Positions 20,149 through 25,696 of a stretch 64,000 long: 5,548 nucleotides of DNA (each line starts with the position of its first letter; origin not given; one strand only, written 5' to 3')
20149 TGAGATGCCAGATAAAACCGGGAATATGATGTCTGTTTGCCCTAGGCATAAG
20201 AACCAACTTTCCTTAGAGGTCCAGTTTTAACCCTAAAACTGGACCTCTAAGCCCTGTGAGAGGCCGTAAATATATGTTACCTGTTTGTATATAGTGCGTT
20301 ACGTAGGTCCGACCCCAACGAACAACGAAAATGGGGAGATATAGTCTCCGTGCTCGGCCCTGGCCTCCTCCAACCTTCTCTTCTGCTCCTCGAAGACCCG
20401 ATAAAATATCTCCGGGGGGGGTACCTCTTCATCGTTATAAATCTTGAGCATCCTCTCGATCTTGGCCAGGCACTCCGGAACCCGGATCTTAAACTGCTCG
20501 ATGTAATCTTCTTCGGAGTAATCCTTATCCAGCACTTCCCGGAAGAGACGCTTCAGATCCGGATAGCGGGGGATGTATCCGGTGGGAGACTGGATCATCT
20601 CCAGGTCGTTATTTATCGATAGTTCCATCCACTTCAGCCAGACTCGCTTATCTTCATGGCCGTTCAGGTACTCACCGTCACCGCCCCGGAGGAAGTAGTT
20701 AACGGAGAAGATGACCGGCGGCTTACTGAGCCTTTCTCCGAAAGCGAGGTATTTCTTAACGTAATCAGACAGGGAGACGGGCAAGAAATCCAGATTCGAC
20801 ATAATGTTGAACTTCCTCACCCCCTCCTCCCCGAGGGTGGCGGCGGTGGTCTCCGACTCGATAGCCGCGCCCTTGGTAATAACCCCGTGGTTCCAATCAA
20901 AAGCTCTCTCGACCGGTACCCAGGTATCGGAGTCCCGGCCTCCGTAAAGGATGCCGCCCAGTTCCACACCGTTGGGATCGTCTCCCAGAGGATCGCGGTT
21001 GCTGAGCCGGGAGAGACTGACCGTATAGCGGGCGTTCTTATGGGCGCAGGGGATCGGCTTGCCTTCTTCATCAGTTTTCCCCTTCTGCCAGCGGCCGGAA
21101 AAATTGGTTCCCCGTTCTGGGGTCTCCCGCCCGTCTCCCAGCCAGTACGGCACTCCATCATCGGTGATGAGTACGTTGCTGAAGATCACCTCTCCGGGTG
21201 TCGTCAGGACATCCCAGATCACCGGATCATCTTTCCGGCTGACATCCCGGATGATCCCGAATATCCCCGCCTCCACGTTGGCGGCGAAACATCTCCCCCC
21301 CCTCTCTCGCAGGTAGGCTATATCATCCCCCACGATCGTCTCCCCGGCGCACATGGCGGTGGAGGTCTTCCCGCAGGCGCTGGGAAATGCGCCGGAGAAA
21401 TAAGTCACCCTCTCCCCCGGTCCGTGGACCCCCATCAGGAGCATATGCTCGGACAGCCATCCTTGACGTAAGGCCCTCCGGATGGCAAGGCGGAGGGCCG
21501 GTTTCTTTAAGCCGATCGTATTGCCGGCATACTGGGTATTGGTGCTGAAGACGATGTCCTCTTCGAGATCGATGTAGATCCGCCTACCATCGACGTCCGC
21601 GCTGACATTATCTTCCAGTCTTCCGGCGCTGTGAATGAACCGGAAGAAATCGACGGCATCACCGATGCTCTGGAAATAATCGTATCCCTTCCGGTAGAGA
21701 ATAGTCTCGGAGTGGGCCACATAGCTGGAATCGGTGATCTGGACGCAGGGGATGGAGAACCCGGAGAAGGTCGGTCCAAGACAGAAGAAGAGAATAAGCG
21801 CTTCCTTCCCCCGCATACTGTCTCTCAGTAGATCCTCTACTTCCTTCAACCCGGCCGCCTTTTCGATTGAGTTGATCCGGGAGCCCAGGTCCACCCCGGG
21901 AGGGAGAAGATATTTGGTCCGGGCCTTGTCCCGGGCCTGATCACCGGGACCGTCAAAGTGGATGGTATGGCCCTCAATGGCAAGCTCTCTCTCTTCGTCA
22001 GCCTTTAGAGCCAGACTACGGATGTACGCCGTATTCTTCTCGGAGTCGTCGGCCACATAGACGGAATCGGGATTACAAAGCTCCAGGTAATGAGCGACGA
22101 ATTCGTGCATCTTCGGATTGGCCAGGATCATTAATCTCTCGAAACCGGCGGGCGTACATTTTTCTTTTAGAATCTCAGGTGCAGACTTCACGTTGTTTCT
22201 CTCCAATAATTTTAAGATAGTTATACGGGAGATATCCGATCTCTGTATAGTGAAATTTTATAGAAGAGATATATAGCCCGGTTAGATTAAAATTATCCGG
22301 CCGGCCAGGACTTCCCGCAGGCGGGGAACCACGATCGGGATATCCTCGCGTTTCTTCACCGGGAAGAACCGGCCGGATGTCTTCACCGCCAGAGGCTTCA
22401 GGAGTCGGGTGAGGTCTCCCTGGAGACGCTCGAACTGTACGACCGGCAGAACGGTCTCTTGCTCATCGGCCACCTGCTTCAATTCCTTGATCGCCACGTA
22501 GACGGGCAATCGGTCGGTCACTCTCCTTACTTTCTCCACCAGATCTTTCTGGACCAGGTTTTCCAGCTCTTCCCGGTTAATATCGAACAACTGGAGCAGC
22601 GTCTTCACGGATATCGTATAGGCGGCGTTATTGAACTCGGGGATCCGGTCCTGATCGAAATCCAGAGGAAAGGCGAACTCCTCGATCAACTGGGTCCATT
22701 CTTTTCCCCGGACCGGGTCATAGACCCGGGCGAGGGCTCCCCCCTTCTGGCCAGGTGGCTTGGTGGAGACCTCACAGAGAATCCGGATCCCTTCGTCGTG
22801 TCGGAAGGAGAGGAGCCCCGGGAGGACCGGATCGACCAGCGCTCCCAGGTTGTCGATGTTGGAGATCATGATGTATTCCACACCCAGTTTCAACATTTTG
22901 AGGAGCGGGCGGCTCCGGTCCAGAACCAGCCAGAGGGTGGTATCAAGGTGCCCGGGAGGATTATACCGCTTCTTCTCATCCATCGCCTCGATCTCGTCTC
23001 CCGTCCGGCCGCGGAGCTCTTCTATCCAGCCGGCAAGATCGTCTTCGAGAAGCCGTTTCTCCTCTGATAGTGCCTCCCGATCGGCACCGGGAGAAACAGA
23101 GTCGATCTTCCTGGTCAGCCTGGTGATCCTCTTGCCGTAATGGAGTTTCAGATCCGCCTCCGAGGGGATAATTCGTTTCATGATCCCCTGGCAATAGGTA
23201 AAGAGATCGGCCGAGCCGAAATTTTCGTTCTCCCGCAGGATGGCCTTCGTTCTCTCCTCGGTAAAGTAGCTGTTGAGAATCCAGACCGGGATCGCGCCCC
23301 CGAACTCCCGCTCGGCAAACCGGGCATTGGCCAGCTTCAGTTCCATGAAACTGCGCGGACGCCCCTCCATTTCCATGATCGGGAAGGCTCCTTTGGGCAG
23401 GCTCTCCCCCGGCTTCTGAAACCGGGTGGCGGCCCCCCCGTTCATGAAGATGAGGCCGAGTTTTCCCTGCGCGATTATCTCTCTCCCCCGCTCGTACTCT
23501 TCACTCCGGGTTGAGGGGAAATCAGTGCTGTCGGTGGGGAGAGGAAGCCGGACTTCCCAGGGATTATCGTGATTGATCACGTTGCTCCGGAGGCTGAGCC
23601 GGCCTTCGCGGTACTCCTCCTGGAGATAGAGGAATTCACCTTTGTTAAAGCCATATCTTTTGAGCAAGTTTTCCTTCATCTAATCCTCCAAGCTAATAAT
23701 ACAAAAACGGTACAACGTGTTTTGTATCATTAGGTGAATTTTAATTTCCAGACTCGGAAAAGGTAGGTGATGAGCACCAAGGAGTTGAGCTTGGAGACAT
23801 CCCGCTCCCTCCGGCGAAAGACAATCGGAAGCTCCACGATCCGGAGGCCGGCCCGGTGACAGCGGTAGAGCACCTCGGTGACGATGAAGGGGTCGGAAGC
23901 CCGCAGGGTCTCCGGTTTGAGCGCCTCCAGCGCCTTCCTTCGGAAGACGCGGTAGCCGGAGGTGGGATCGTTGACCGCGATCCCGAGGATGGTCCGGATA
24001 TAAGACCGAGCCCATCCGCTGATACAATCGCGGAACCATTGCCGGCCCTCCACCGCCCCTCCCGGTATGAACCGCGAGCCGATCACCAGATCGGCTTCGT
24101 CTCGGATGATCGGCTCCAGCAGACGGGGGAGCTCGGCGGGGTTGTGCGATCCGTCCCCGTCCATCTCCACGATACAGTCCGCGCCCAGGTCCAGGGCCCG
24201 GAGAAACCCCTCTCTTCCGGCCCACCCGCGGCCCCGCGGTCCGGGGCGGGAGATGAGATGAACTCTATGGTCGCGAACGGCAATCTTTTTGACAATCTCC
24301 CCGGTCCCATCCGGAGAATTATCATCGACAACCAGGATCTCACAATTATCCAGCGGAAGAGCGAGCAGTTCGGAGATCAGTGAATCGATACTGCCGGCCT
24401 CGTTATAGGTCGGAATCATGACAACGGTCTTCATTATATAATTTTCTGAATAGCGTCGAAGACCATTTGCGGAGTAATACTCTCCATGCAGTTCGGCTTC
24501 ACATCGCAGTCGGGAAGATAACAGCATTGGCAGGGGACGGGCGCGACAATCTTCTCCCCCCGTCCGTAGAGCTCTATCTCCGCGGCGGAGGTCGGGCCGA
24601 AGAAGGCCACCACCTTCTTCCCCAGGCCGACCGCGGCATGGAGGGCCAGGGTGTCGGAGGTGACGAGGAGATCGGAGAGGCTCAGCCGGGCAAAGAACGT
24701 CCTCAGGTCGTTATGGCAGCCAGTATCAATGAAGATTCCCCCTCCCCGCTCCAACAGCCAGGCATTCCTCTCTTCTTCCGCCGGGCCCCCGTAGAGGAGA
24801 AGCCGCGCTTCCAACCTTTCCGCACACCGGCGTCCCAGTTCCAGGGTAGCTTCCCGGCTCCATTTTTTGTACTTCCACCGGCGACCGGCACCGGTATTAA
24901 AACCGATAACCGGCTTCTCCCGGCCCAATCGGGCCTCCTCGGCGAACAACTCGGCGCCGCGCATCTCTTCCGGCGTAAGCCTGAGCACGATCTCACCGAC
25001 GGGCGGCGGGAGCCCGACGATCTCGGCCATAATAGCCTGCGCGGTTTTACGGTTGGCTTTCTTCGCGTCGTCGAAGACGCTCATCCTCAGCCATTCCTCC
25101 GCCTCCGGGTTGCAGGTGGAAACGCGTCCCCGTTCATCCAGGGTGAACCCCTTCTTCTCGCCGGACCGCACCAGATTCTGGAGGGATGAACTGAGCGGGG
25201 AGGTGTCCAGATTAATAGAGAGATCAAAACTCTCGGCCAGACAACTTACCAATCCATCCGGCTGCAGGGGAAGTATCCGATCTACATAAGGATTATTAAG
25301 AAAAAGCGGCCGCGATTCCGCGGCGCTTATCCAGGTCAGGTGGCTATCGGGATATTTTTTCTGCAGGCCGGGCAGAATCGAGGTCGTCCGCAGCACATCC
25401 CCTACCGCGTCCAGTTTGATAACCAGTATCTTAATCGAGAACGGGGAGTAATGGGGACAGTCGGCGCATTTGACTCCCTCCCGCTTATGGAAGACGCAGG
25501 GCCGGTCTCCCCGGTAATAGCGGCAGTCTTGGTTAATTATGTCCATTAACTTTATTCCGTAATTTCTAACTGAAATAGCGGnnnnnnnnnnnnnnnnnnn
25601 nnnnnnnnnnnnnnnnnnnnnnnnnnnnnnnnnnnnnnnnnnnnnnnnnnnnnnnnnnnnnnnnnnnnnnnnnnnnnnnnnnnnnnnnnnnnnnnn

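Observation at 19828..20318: Degenerate RayT/IS200-like transposase remnant bracketed by REP-like hairpins between the GH38-like gene and pckG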

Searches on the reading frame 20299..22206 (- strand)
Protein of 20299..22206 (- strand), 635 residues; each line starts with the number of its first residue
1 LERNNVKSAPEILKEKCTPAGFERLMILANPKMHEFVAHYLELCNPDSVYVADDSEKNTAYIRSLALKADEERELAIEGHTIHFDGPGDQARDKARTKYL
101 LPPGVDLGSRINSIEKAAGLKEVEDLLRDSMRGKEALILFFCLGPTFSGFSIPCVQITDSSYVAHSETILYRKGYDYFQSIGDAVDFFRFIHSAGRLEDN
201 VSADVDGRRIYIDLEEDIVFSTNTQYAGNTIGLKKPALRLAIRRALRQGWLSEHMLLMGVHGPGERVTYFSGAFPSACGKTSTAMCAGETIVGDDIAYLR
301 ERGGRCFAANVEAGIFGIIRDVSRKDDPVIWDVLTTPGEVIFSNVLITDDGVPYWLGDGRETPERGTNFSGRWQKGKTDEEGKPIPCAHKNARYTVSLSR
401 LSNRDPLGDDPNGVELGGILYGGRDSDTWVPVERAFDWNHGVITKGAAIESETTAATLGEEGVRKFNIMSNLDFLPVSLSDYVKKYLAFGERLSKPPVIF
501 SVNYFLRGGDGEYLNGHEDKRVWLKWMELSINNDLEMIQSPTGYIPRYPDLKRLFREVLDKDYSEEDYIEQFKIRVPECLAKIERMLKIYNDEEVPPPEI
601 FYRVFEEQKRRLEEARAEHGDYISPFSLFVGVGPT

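Call 7: search_protein_families(library=pfam, proteins=[window:20299-22206:-], max_evalue=1)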
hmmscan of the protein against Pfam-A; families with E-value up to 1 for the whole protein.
window:20299-22206:- (635 aa): 3 families
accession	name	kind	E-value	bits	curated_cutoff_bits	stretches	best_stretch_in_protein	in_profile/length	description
PF00821.23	PEPCK_GTP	-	3.1e-102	342.5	23.8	1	250-609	1-355/357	Phosphoenolpyruvate carboxykinase C-terminal P-loop domain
PF17297.7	PEPCK_N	-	1.6e-58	198.3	23.8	1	35-245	1-217/218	Phosphoenolpyruvate carboxykinase N-terminal domain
PF01293.25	PEPCK_ATP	-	1.9e-05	24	26.5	1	207-350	156-287/465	Phosphoenolpyruvate carboxykinase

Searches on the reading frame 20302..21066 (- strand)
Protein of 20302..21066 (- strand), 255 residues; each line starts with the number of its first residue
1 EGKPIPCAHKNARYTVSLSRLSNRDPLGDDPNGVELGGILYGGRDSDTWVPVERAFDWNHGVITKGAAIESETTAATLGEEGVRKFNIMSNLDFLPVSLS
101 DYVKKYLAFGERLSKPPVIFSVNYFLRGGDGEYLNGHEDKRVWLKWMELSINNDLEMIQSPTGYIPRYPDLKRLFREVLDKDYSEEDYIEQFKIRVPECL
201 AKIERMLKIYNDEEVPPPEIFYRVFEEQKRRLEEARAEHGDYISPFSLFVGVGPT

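Call 57: find_homologous_proteins(query=window:20302-21066:-, max_evalue=1e-30)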
Query seq(255 aa) (255 aa): 790 proteins with E <= 1e-30 among 2127 candidates; the best 120 are listed.
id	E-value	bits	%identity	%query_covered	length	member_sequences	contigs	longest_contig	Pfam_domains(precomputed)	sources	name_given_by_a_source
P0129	2.1e-134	465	80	97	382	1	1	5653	PF00821.24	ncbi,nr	ncbi:MAG: phosphoenolpyruvate carboxykinase domain-containing protein, partial [Candidatus Auribacte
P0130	3.3e-104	366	64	96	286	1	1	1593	PF00821.24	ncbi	ncbi:hypothetical protein ES703_122268 [subsurface metagenome]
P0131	2.6e-100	353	61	96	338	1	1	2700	PF00821.24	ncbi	-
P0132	1.2e-99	351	62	96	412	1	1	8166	PF17297.8,PF00821.24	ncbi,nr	ncbi:MAG TPA: phosphoenolpyruvate carboxykinase (GTP), partial [bacterium (Candidatus Stahlbacteria)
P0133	2.2e-99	350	61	97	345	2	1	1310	PF00821.24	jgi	-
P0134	5.3e-99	349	60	97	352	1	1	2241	PF00821.24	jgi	jgi:phosphoenolpyruvate carboxykinase (GTP)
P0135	5.8e-98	345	60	97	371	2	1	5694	PF00821.24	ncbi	ncbi:hypothetical protein LCGC14_1199110, partial [marine sediment metagenome]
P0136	1.4e-97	344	60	96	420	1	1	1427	PF17297.8,PF00821.24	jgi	-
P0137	1.8e-97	344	62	96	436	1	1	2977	PF17297.8,PF00821.24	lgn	-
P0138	4.0e-97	343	59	98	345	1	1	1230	PF00821.24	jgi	jgi:phosphoenolpyruvate carboxykinase (GTP)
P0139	6.3e-97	342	59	97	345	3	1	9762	PF00821.24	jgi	jgi:phosphoenolpyruvate carboxykinase (GTP)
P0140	6.3e-97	342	59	96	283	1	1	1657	PF00821.24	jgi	jgi:phosphoenolpyruvate carboxykinase (GTP)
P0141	1.6e-96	341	59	97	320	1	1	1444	PF00821.24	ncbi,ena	-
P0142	1.8e-96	341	59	98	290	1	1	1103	PF00821.24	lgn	-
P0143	5.1e-96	339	58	97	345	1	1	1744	PF00821.24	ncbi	-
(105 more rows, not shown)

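Call 59: find_encoding_contigs(protein=P0129, flank=3000, max_places=3)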
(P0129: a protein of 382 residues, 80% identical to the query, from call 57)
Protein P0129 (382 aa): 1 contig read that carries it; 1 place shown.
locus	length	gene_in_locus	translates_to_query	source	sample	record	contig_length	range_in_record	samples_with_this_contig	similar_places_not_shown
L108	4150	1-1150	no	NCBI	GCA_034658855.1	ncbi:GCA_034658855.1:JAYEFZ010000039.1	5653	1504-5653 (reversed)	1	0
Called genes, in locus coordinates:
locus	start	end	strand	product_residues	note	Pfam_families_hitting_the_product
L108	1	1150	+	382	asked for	PF00821:PEPCK_GTP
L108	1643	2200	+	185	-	PF01661:Macro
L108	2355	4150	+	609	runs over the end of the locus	PF00593:TonB_dep_Rec_b-barrel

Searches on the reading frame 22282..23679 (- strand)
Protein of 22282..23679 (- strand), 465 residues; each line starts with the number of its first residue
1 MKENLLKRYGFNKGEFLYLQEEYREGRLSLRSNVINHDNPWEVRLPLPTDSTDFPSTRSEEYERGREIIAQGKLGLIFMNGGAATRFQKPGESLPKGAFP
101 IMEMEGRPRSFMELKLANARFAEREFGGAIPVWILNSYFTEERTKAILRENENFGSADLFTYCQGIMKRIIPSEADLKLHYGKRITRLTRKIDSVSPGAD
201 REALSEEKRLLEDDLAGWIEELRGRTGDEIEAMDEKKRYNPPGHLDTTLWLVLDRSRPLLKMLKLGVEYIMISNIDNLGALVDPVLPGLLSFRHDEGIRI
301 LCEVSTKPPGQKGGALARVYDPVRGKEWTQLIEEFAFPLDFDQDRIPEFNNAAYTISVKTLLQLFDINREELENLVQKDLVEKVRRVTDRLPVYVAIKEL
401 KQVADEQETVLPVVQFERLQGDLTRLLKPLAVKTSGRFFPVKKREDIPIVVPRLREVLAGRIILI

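Call 79: search_protein_families(library=pfam, proteins=[window:22282-23679:-], max_evalue=0.001)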
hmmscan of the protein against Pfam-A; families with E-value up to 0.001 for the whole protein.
window:22282-23679:- (465 aa): 1 family
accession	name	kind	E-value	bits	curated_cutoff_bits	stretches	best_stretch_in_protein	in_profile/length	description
PF01704.24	UDPGP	-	9.8e-24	84.2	22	2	234-446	157-340/413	UTP--glucose-1-phosphate uridylyltransferase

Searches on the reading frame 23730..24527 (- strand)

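Call 79: search_protein_families(library=pfam, proteins=[window:23730-24527:-], max_evalue=0.001)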
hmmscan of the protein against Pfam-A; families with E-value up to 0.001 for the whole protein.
window:23730-24527:- (265 aa): 2 families
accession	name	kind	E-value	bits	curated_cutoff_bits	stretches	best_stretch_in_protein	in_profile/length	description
PF00535.33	Glycos_transf_2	-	1.4e-30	106.9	23.3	1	36-202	2-166/168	Glycosyl transferase family 2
PF13641.12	Glyco_tranf_2_3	-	2.9e-05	24.7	27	1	35-148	4-119/230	Glycosyltransferase like family 2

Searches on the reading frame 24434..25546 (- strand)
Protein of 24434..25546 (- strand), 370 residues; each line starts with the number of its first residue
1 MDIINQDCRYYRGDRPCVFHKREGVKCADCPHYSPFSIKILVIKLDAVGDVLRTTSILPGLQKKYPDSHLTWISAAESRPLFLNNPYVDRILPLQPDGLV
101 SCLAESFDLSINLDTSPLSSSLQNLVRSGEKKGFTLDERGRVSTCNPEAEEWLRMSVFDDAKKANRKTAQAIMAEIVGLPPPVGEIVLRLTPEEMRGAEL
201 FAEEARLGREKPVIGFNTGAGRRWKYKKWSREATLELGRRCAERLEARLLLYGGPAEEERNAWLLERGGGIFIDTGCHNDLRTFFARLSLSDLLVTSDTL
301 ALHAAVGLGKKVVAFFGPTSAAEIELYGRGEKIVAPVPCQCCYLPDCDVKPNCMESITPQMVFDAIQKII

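Call 79: search_protein_families(library=pfam, proteins=[window:24434-25546:-], max_evalue=0.001)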
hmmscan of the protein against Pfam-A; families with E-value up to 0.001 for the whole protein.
window:24434-25546:- (370 aa): 1 family
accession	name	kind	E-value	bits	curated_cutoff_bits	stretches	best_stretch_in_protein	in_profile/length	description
PF01075.23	Glyco_transf_9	-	9.3e-13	48.5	22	1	104-335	10-228/247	Glycosyltransferase family 9 (heptosyltransferase)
